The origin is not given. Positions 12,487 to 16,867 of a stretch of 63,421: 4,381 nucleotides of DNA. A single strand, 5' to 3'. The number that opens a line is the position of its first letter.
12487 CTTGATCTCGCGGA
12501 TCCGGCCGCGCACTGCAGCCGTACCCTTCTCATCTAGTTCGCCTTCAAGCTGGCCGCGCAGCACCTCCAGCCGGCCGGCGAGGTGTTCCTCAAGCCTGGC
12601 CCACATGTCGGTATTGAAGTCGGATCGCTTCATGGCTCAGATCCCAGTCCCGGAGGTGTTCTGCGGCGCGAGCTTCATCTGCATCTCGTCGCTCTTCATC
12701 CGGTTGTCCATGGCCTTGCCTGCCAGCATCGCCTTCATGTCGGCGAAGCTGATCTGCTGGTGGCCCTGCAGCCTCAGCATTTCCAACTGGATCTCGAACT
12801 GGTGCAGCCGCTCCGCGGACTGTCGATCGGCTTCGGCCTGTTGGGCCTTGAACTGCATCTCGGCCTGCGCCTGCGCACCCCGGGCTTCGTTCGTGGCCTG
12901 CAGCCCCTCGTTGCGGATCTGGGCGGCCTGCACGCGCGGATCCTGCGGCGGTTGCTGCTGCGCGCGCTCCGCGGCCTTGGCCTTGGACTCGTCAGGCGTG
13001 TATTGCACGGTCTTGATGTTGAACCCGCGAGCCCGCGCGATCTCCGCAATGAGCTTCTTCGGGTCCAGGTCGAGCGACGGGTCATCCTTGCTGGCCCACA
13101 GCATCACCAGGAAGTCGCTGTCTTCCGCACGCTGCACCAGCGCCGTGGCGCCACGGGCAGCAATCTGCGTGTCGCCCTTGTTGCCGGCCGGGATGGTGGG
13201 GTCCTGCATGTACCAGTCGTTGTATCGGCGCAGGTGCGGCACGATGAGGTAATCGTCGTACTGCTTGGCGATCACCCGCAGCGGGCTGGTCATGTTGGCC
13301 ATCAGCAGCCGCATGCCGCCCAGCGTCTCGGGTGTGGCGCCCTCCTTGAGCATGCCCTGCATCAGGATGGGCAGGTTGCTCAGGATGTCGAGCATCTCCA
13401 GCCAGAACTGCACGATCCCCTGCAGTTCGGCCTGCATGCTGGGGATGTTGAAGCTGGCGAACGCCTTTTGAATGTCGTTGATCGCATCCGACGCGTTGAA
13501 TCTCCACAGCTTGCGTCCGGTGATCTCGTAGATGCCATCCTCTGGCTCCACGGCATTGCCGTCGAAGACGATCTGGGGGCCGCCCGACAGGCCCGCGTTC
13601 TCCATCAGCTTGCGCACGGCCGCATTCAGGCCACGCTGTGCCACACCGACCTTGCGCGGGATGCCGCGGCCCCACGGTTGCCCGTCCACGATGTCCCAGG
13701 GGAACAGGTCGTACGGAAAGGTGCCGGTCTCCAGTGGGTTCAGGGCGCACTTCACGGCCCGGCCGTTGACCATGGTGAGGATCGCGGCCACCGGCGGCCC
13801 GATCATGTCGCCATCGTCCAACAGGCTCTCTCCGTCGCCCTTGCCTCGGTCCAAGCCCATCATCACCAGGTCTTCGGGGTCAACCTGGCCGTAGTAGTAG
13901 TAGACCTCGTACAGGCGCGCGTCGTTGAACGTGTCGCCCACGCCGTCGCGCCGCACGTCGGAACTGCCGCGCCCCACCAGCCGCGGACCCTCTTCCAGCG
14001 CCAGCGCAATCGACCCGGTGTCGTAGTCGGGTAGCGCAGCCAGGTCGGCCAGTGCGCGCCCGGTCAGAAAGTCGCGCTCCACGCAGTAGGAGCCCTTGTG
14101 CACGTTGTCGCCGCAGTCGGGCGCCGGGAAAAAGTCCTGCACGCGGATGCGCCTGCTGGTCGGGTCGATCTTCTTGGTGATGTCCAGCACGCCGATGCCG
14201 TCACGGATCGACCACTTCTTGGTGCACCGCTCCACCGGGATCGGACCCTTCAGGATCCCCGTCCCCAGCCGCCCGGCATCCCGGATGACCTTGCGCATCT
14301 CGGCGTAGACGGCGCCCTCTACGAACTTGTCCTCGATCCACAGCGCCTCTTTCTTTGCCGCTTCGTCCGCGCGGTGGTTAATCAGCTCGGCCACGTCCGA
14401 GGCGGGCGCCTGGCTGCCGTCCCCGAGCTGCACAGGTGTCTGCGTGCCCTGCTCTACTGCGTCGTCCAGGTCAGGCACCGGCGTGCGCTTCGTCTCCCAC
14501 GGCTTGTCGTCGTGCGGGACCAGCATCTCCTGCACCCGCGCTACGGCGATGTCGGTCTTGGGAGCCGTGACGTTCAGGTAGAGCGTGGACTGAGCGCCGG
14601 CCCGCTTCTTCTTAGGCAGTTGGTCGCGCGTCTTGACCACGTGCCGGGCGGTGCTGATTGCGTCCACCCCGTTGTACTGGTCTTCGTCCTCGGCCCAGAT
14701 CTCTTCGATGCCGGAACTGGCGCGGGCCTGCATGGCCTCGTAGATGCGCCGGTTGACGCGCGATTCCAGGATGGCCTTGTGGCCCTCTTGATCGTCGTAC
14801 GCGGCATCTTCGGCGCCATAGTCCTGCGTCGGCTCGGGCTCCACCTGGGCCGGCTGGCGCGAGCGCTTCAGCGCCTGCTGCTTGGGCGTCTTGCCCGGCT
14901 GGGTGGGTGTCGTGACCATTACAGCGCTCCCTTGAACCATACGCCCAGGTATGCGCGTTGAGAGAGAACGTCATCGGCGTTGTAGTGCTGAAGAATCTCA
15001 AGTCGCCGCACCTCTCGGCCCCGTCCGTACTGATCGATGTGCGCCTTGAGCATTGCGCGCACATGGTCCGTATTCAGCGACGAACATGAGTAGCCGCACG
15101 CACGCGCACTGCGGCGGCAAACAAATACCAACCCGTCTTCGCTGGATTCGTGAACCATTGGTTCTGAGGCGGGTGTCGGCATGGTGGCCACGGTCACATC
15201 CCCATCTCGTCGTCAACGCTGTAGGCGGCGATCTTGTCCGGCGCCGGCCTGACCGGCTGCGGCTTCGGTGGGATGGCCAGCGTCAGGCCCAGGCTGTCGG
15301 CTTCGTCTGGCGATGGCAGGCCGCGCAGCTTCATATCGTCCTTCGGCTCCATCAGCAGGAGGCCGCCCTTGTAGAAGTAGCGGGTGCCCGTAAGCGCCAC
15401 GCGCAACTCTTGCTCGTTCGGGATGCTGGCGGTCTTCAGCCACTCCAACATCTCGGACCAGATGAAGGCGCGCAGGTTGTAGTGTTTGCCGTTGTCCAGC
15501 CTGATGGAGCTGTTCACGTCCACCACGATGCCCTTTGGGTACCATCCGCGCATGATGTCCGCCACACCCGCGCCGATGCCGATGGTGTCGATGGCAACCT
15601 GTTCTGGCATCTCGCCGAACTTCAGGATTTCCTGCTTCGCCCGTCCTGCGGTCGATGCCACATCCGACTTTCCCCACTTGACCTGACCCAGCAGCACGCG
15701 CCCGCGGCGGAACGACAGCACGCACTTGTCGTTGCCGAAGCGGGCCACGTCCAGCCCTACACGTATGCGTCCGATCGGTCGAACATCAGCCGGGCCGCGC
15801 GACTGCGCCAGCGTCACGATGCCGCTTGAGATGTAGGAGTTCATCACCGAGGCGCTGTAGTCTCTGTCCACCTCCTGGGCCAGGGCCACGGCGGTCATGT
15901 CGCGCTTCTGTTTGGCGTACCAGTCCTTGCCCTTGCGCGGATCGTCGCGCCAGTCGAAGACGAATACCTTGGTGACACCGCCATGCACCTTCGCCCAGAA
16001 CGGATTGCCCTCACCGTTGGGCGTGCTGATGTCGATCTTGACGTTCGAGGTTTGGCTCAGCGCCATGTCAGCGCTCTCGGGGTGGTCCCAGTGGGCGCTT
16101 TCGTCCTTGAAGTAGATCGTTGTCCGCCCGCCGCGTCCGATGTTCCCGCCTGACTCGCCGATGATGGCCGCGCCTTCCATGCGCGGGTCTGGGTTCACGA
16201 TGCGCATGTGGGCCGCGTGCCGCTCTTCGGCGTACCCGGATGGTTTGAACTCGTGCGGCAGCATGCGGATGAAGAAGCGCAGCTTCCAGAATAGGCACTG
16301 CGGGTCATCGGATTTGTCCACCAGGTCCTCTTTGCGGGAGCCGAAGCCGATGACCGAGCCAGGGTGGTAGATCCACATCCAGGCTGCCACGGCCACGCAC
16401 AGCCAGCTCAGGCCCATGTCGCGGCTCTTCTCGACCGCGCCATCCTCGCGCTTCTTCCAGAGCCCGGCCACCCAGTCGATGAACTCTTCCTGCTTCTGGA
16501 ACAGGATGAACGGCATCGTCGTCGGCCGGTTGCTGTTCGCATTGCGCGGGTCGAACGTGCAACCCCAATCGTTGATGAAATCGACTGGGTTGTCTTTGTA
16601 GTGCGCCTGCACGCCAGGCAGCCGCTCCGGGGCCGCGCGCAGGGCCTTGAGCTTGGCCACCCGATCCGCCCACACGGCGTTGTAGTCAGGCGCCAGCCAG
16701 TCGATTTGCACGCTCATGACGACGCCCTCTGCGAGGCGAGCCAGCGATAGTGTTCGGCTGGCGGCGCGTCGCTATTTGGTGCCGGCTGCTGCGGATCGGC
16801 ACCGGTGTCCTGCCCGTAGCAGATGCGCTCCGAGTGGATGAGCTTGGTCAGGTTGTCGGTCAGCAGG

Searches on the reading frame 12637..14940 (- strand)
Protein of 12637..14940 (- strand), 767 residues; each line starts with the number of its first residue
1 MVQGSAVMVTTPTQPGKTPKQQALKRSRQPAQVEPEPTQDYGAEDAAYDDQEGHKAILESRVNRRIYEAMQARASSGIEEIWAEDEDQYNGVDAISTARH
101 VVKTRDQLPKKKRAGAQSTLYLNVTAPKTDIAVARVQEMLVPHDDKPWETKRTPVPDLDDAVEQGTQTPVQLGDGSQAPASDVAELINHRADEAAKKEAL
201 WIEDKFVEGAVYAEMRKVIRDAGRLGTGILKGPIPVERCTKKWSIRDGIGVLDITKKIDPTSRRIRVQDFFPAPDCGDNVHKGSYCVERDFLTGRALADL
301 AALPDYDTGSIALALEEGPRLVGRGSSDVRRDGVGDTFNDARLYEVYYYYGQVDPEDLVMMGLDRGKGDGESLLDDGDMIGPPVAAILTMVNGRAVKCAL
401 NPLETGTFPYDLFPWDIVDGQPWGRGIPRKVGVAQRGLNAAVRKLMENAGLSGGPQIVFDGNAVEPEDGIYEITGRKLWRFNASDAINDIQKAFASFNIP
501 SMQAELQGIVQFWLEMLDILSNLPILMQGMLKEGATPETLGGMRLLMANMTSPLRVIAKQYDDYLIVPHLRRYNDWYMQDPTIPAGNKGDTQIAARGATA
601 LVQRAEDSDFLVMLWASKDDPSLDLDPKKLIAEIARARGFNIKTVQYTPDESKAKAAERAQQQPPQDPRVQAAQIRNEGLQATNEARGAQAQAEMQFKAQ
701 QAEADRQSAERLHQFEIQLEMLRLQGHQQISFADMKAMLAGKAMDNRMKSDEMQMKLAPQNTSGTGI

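Call 9: search_protein_families(library=phrogs, proteins=[window:12637-14940:-], max_evalue=0.01)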
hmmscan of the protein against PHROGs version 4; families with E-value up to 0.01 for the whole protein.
window:12637-14940:- (767 aa): 3 families
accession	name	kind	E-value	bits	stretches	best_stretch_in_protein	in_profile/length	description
phrog_332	-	connector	3.8e-39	135.5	1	59-692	11-548/560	head-tail adaptor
phrog_1216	-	head and packaging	6.7e-08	32.5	1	255-513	207-445/714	portal protein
phrog_156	-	head and packaging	0.0014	18.2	0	393-468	279-354/681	portal protein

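Call 10: search_protein_families(library=pfam, proteins=[window:12637-14940:-], max_evalue=0.01)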
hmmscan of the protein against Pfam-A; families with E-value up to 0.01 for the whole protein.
window:12637-14940:- (767 aa): 0 families

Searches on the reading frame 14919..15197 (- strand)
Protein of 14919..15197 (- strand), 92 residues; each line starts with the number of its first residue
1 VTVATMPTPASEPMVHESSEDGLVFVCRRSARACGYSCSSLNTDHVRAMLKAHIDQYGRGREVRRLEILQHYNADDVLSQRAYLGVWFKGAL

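Call 9: search_protein_families(library=phrogs, proteins=[window:14919-15197:-], max_evalue=0.01)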
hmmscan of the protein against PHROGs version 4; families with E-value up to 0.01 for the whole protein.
window:14919-15197:- (92 aa): 0 families

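Call 10: search_protein_families(library=pfam, proteins=[window:14919-15197:-], max_evalue=0.01)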
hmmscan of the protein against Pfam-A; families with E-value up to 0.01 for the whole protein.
window:14919-15197:- (92 aa): 1 family
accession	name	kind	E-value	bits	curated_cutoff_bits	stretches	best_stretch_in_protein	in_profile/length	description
PF25827.1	TVHS-like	-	0.0029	17.9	27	1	15-84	7-76/105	Tepsin VHS/ENTH-like domain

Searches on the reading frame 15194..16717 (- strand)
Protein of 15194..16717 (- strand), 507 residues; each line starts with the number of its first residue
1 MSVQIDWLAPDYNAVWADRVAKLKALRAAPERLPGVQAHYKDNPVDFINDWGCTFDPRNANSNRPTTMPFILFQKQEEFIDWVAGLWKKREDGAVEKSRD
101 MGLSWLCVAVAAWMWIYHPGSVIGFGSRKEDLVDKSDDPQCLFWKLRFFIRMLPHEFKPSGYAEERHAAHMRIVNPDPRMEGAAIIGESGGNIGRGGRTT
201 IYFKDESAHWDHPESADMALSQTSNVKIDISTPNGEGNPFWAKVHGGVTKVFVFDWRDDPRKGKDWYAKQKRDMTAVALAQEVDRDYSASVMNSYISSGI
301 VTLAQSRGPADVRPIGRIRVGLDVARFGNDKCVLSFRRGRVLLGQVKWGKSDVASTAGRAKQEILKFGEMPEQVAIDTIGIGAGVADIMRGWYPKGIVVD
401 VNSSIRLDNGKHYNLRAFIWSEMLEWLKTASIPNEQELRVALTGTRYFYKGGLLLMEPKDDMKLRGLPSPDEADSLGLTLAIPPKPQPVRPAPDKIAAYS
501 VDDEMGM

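Call 9: search_protein_families(library=phrogs, proteins=[window:15194-16717:-], max_evalue=0.01)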
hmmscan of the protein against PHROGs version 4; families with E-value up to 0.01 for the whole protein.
window:15194-16717:- (507 aa): 1 family
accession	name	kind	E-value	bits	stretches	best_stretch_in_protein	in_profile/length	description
phrog_5989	-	head and packaging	3.2e-10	40.7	1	72-270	142-317/347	terminase large subunit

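Call 10: search_protein_families(library=pfam, proteins=[window:15194-16717:-], max_evalue=0.01)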
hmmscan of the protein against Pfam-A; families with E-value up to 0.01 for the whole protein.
window:15194-16717:- (507 aa): 0 families

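Call 13: search_dna_similar(query=window:15194-16717:-, collection=phages, mode=protein, max_rows=30)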
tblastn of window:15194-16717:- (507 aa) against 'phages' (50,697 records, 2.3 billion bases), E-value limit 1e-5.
Records with a match: 288; places in all: 289; records where one place covers at least 80% of the query: 37.
Best place of each record, by identity: <60% 288.
By first word of the organism name: Vibrio 102; Clostridium 18; Arthrobacter 15; Xanthomonas 15; Salmonella 14; Escherichia 12; Streptomyces 12; Klebsiella 9; Caudoviricetes 9; Rhizobium 6; and 33 more.
By host as written in the record: - 59; Vibrio lentus 38; Arthrobacter sp. ATCC 21022 13; Vibrio crassostreae 12; Escherichia coli 9; Vibrio splendidus 9; Klebsiella pneumoniae 7; Clostridium perfringens 7; and 85 more.
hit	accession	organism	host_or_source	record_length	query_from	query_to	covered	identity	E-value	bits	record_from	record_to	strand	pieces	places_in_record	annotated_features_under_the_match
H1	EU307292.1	Burkholderia phage Bups phi1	Burkholderia pseudomallei NCTC 13178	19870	5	385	75%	45.9%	8e-82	283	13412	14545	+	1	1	putative TerL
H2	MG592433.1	Vibrio phage 1.052.A._10N.286.46.C3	Enterovibrio norvegicus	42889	4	385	75%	45.3%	9e-88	300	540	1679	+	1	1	coil containing protein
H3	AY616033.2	Burkholderia phage BcepB1A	-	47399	4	406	79%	42.3%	5e-71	251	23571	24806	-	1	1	BcepB1A gene33: gp33 TerL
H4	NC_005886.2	Burkholderia phage BcepB1A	-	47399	4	406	79%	42.3%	5e-71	251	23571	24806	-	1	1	BcepB1A gene33: gp33 TerL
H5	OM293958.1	Bordetella phage vB_BaM-IFTN9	Bordetella avium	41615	5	385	75%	44.8%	3e-83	287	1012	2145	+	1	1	terminase large subunit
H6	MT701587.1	Burkholderia phage Magia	Burkholderia cenocepacia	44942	5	385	75%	44.6%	4e-78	272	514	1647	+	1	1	terminase large subunit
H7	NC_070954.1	Burkholderia phage Magia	Burkholderia cenocepacia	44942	5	385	75%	44.6%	4e-78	272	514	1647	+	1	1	terminase large subunit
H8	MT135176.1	Hafnia phage yong1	Hafnia paralvei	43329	5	385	75%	43.9%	8e-77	268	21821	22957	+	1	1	terminase large subunit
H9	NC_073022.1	Hafnia phage yong1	Hafnia paralvei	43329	5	385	75%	43.9%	8e-77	268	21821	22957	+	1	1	terminase large subunit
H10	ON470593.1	Escherichia phage vB_EcoM-683R1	Escherichia coli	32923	5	385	75%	43.6%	3e-78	273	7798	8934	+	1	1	terminase large subunit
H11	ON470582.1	Escherichia phage vB_EcoM-689R2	Escherichia coli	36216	5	385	75%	43.6%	3e-78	273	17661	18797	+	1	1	terminase large subunit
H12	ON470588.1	Escherichia phage vB_EcoM-611R5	Escherichia coli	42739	5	385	75%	43.6%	3e-78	273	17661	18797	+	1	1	terminase large subunit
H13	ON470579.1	Escherichia phage vB_EcoM-606R2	Escherichia coli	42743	5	385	75%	43.6%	3e-78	273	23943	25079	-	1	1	terminase large subunit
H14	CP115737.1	Citrobacter phage Omnitron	Citrobacter braakii GW-Imi-1b1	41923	1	385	76%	42.9%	4e-77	269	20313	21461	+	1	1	record has no annotation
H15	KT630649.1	Salmonella phage SEN34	Salmonella enterica subsp. diarizonae ...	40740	1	385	76%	42.9%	6e-77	269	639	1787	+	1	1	terminase large subunit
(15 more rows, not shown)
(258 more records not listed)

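Call 17: find_related_loci(query=window:15194-16717:-, collection=viral_contigs, flank=8000)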
Query window:15194-16717:- (507 aa) in viral_contigs; peptide patterns used: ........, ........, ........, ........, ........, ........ (x = any residue, [..] = any of these).
7 stretches matched a pattern; 5 encode a relative of the query (tblastn E <= 1e-3); 5 distinct loci.
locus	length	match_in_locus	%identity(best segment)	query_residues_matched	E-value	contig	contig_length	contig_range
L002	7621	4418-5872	56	5-484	1e-180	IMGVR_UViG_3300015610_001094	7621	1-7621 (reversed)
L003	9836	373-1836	60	5-488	0e+0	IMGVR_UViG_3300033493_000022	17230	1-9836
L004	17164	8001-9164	39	10-385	3e-79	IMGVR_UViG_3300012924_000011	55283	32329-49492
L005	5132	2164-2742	35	293-481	4e-19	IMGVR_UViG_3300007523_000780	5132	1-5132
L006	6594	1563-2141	35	293-481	5e-19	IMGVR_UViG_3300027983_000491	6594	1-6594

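Call 21: find_encoding_contigs(protein=window:15194-16717:-, flank=6000, max_places=10)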
Protein window:15194-16717:- (507 aa): 1 contig read that carries it; 1 place shown.
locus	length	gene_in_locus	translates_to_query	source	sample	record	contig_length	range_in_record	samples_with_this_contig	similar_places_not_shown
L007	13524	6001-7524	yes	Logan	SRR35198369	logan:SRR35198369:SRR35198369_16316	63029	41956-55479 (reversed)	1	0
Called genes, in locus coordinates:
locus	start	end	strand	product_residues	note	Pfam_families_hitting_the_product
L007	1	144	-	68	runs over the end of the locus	-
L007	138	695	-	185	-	-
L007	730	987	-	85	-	-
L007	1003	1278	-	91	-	-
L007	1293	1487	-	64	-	-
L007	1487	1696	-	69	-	-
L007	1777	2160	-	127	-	PF25682:Phage_VG64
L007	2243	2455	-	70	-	-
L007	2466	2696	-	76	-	-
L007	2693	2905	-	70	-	-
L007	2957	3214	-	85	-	-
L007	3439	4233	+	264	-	-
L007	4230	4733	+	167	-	PF21825:Sequestin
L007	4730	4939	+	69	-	-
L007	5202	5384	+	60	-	-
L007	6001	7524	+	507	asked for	-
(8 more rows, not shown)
